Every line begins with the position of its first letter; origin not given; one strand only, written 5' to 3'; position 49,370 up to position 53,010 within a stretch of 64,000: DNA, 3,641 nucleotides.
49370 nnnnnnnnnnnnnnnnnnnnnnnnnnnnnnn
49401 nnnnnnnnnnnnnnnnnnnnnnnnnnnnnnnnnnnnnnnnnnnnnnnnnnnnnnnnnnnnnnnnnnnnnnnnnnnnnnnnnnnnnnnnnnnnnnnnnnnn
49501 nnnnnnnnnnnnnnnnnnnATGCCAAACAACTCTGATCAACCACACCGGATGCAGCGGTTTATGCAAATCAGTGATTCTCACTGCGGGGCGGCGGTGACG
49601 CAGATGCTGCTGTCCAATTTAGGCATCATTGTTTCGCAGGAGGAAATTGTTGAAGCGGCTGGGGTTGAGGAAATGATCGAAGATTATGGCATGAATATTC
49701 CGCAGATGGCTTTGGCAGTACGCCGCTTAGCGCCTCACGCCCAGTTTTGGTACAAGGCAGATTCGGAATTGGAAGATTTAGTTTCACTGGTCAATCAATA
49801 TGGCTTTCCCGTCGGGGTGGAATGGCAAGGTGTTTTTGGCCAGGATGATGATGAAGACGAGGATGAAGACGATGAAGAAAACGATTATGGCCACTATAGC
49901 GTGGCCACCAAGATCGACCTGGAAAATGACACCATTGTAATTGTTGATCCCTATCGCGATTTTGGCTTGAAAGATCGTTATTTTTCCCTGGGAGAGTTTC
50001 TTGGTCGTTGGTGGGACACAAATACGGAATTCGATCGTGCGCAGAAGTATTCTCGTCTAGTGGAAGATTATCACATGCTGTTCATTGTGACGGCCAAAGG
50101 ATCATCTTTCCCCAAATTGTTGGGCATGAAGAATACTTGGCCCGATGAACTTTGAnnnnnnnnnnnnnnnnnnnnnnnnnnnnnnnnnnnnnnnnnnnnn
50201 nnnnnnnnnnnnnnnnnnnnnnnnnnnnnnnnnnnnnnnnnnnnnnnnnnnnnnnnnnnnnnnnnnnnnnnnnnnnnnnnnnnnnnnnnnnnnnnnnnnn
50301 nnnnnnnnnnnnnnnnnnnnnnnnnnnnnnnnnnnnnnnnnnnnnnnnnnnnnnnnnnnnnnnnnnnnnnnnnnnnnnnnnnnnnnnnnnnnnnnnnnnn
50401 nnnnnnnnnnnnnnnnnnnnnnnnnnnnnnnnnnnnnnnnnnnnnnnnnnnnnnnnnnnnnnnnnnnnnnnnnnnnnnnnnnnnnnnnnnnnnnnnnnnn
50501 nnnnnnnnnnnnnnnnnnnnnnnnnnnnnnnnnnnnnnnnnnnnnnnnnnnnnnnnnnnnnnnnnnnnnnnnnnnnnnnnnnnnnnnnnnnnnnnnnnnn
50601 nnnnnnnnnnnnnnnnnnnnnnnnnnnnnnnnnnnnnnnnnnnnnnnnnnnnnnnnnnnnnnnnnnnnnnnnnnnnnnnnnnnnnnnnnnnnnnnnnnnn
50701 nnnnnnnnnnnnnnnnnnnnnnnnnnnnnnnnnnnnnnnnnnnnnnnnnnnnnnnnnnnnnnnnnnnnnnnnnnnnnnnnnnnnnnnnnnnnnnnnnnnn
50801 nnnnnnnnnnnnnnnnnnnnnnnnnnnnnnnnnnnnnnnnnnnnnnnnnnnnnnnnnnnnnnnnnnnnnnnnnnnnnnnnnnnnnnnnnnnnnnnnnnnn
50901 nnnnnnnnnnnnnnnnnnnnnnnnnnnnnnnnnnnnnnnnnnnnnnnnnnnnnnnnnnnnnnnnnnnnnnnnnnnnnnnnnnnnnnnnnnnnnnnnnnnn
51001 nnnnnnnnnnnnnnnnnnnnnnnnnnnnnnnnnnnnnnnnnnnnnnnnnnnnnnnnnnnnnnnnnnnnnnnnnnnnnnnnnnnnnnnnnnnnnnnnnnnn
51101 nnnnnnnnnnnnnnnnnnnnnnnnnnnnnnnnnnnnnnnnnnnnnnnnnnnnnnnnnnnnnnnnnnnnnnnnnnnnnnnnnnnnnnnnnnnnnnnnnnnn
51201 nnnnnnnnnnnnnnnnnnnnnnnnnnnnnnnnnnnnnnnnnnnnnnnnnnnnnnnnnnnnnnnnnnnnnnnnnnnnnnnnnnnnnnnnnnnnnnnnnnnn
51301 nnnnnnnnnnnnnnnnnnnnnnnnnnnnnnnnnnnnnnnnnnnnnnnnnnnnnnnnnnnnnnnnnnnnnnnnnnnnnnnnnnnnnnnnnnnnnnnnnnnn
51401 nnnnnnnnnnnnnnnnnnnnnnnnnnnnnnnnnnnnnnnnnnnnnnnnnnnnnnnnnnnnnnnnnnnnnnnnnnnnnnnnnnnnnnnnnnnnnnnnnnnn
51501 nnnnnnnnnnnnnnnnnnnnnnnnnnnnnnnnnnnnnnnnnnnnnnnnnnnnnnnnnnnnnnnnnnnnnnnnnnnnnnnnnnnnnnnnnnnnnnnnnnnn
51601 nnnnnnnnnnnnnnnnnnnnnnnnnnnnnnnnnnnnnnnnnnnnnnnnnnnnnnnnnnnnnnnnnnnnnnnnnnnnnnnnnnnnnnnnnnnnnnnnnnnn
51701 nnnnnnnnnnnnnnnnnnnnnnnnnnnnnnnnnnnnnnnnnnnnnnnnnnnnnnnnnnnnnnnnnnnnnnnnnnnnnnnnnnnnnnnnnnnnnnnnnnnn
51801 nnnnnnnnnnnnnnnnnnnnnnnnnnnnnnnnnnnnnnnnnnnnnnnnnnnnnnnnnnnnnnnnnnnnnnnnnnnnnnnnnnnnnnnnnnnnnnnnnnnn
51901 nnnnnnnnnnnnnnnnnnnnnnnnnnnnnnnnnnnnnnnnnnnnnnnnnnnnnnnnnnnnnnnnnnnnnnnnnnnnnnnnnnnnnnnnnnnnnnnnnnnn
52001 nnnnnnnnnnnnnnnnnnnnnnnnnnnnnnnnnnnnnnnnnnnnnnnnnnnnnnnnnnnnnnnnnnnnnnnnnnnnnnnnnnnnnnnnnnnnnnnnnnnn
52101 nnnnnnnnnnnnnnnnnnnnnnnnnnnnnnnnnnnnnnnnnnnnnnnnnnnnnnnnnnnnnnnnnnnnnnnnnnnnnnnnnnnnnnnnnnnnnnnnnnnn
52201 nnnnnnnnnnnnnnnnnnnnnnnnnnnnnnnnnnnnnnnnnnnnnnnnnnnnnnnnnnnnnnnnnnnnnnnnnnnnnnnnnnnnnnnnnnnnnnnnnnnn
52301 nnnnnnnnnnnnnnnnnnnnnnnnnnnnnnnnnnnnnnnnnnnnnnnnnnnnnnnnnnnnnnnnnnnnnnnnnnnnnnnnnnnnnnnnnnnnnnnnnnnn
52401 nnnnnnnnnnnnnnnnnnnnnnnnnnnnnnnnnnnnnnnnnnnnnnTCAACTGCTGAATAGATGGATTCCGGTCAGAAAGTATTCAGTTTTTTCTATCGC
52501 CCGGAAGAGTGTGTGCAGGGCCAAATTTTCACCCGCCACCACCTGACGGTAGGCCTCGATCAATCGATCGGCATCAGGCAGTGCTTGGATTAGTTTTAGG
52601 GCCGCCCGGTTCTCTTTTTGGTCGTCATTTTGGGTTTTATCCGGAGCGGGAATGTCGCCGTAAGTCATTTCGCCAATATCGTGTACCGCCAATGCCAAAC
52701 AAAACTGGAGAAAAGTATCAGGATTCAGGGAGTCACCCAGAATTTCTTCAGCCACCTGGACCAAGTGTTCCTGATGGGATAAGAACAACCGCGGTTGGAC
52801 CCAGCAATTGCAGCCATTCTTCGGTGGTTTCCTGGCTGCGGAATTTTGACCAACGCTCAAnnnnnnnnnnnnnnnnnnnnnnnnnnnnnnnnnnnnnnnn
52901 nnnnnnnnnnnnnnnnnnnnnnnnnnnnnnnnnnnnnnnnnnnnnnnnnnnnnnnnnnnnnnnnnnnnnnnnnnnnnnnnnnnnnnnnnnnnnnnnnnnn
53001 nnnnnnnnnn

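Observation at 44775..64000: Two copies of a ~350-bp non-coding MITE-like element in inverted orientation bracket an 18.5-kb accessory segment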

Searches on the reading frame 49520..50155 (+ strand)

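Call 8: search_protein_families(library=pfam, proteins=[window:49520-50155:+])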
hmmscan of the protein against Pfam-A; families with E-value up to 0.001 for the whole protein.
window:49520-50155:+ (211 aa): 2 families
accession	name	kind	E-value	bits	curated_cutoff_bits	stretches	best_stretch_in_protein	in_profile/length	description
PF03412.21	Peptidase_C39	-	3.4e-06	27.4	22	0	15-51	6-42/133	Peptidase C39 family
PF13529.12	Peptidase_C39_2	-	3.7e-05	24.8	24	1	17-145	11-143/143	Peptidase_C39 like family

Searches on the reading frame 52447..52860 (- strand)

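Call 32: search_protein_families(library=pfam, max_evalue=0.01, proteins=[window:52447-52860:-])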
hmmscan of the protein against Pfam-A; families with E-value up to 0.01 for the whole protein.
window:52447-52860:- (137 aa): 2 families
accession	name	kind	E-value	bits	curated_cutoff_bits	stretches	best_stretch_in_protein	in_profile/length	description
PF13023.12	HD_3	-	1.6e-05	25.3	22.5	1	42-97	42-96/165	HD domain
PF12917.13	YfbR-like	-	0.0012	19.1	25.9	1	33-111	40-119/182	5'-deoxynucleotidase YfbR-like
